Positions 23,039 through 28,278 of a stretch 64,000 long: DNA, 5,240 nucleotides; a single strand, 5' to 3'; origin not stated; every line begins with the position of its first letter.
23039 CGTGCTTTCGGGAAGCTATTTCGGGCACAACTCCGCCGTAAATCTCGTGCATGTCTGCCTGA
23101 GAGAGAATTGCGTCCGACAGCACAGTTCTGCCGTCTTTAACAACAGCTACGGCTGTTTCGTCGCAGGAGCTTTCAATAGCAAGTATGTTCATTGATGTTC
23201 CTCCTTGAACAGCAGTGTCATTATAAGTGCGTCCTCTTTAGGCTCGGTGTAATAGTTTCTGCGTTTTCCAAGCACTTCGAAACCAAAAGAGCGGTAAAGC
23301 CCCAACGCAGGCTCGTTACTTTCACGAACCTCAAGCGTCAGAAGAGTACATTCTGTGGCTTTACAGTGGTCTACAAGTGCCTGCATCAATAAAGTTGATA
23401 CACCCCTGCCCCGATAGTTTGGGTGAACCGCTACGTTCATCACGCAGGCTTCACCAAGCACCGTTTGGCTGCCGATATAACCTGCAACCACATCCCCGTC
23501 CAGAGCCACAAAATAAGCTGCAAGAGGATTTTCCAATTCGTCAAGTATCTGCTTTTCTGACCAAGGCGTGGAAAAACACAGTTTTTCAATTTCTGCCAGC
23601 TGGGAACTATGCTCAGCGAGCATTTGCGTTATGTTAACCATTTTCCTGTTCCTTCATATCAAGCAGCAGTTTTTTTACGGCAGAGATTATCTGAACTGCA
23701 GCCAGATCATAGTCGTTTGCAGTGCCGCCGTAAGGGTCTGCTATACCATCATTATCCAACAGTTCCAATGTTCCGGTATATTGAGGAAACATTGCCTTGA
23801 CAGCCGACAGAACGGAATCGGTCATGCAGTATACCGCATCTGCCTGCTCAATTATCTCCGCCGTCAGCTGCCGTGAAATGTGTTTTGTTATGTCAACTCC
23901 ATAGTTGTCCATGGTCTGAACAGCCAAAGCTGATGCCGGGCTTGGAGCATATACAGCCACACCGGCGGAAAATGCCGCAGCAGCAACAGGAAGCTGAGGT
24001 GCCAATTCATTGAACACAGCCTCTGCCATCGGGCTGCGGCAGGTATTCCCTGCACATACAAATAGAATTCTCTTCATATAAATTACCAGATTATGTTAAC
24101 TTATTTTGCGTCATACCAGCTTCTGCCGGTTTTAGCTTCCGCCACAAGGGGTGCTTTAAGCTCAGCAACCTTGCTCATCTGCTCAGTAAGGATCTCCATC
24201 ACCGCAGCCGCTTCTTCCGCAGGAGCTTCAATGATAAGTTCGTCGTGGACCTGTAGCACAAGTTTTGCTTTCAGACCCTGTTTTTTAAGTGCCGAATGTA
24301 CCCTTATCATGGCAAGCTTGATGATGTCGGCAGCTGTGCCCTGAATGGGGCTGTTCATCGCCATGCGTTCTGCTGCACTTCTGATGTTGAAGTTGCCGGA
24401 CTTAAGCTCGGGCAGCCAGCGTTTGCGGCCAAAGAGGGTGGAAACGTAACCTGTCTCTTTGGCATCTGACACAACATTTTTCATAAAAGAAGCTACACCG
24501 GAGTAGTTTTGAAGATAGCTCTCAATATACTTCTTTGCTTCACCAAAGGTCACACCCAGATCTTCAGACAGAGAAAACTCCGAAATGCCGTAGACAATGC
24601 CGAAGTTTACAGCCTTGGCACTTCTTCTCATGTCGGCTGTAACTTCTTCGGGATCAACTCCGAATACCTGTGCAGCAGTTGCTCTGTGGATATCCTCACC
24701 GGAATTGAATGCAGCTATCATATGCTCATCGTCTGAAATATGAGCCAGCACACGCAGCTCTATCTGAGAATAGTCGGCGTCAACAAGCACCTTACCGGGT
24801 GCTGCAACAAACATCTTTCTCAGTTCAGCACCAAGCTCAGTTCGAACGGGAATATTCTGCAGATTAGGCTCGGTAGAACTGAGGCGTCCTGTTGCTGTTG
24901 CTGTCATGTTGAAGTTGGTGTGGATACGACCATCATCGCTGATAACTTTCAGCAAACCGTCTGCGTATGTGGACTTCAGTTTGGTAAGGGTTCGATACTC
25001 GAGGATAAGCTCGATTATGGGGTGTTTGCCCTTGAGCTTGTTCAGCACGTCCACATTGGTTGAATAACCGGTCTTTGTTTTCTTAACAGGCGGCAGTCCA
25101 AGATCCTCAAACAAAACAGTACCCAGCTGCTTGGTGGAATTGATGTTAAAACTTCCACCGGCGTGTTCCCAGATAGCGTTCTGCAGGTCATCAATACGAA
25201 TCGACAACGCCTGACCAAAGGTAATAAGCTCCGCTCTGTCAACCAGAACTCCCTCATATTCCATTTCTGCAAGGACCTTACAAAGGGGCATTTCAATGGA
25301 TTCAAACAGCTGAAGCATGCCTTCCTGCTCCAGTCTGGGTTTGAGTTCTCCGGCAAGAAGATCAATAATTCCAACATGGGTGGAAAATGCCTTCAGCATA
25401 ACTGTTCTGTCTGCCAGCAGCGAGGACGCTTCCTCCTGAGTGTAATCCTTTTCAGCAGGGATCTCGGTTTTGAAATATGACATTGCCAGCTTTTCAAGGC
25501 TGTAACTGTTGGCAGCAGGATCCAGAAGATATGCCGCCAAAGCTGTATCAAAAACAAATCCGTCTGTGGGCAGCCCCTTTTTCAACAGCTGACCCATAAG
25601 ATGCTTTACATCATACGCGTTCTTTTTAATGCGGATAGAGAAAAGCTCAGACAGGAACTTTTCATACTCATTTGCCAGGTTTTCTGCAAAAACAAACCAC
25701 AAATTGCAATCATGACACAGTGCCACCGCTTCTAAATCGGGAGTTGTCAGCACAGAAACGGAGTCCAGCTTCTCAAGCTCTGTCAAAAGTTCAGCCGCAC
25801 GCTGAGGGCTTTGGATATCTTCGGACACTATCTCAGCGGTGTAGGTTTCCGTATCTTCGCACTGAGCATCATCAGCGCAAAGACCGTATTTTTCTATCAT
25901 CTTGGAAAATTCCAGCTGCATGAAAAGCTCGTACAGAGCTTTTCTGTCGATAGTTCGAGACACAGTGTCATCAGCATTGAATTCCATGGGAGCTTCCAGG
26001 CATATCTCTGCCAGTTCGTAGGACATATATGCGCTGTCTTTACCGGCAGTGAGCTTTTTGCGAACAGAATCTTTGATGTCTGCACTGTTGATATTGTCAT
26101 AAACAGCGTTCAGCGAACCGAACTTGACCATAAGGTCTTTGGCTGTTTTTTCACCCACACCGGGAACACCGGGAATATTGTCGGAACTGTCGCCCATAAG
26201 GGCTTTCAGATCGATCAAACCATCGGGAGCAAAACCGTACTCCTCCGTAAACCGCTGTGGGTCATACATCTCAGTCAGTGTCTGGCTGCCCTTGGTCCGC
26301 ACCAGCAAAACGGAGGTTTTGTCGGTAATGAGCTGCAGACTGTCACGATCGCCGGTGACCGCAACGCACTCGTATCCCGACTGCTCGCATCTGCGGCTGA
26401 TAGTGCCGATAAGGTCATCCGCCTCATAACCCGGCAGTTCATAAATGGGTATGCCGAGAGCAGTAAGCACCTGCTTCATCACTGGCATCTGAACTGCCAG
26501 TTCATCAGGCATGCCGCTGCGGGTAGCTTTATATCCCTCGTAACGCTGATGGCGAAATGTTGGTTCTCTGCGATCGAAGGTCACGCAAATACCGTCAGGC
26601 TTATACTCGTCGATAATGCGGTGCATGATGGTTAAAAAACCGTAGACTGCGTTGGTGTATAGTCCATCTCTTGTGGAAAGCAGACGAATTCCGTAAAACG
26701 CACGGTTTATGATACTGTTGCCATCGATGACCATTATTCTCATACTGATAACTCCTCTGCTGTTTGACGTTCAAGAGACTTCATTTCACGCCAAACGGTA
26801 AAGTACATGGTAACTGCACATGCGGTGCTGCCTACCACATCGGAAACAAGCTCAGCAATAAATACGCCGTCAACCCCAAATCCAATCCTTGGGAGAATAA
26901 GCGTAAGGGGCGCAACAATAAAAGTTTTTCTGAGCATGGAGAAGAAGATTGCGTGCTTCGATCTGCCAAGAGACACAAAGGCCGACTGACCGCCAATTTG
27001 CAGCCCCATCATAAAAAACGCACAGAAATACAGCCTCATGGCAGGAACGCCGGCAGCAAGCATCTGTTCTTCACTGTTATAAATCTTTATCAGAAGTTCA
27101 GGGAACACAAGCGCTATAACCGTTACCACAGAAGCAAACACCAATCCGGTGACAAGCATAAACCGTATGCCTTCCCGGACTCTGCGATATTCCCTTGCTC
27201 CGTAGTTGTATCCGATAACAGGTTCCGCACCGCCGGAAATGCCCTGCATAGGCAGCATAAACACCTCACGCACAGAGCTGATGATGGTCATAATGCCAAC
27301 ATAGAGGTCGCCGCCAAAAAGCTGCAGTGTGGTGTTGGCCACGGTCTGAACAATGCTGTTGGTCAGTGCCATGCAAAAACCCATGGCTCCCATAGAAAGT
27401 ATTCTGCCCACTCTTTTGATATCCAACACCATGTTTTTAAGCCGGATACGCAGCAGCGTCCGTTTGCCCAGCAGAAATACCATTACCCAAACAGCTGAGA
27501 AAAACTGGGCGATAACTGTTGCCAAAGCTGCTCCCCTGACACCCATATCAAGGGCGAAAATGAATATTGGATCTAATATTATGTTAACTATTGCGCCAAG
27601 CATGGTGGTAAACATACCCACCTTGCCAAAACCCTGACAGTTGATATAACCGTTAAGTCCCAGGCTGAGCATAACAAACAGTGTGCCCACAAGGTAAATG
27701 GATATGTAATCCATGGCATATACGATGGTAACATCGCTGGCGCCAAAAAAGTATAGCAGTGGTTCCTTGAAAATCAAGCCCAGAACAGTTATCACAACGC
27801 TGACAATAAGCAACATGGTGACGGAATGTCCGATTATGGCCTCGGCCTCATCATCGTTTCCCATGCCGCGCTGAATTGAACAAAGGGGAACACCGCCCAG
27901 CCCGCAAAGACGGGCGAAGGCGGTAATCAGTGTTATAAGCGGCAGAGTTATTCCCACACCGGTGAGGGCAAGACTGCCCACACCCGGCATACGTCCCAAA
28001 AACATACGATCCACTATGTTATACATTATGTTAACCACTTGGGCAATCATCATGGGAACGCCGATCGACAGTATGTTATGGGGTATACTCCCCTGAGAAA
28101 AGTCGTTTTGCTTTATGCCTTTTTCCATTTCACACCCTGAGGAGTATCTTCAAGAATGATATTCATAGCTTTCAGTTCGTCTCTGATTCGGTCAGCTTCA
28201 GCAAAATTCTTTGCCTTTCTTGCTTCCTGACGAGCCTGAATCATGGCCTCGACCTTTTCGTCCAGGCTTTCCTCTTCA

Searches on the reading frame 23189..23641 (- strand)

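Call 90: search_protein_families(library=pfam, proteins=[window:23189-23641:-], max_evalue=0.00001)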
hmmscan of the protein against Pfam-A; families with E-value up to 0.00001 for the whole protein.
window:23189-23641:- (150 aa): 5 families
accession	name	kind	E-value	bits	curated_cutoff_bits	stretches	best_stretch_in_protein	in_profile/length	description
PF00583.31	Acetyltransf_1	-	2.8e-22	79.6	20.7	1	14-121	3-116/116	Acetyltransferase (GNAT) family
PF13508.13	Acetyltransf_7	-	4.2e-16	59.5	27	1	41-123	3-84/84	Acetyltransferase (GNAT) domain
PF13673.13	Acetyltransf_10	-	2.2e-13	50.8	23.6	1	23-128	13-114/128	Acetyltransferase (GNAT) domain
PF13527.13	Acetyltransf_9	-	1.6e-08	35.1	25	1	65-123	73-126/127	Acetyltransferase (GNAT) domain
PF08445.16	FR47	-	2.1e-07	31.2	22.1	1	68-125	25-81/86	FR47-like protein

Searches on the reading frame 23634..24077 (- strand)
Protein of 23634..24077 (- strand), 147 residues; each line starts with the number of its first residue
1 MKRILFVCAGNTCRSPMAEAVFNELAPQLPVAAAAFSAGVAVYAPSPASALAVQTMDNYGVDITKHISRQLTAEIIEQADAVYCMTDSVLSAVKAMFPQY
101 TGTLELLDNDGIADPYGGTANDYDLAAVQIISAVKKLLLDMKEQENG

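Call 90: search_protein_families(library=pfam, proteins=[window:23634-24077:-], max_evalue=0.00001)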
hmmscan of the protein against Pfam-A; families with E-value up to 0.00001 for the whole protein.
window:23634-24077:- (147 aa): 1 family
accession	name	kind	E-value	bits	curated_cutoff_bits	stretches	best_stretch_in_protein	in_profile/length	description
PF01451.26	LMWPc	-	1.3e-25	90.7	23.2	1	4-138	1-144/144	Low molecular weight phosphotyrosine protein phosphatase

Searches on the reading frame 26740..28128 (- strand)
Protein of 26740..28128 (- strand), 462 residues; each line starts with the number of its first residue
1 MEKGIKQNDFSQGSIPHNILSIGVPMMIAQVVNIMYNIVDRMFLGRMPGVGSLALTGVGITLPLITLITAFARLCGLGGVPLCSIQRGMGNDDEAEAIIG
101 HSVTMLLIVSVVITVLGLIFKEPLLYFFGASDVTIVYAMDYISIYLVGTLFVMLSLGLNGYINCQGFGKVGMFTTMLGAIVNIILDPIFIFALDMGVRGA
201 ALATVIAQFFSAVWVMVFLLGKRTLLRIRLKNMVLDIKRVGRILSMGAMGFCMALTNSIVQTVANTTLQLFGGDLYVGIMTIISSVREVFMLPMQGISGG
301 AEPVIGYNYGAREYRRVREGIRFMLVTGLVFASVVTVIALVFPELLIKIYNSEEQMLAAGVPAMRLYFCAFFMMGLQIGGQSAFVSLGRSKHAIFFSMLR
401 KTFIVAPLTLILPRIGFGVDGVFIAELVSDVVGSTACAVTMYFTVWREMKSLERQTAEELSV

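Call 92: search_protein_families(library=pfam, proteins=[window:26740-28128:-], max_evalue=1e-8)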
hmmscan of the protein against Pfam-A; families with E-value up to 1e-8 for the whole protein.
window:26740-28128:- (462 aa): 1 family
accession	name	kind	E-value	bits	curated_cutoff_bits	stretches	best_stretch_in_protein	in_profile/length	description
PF01554.23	MatE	-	4.3e-39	134.2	24.9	2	25-188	1-161/161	MatE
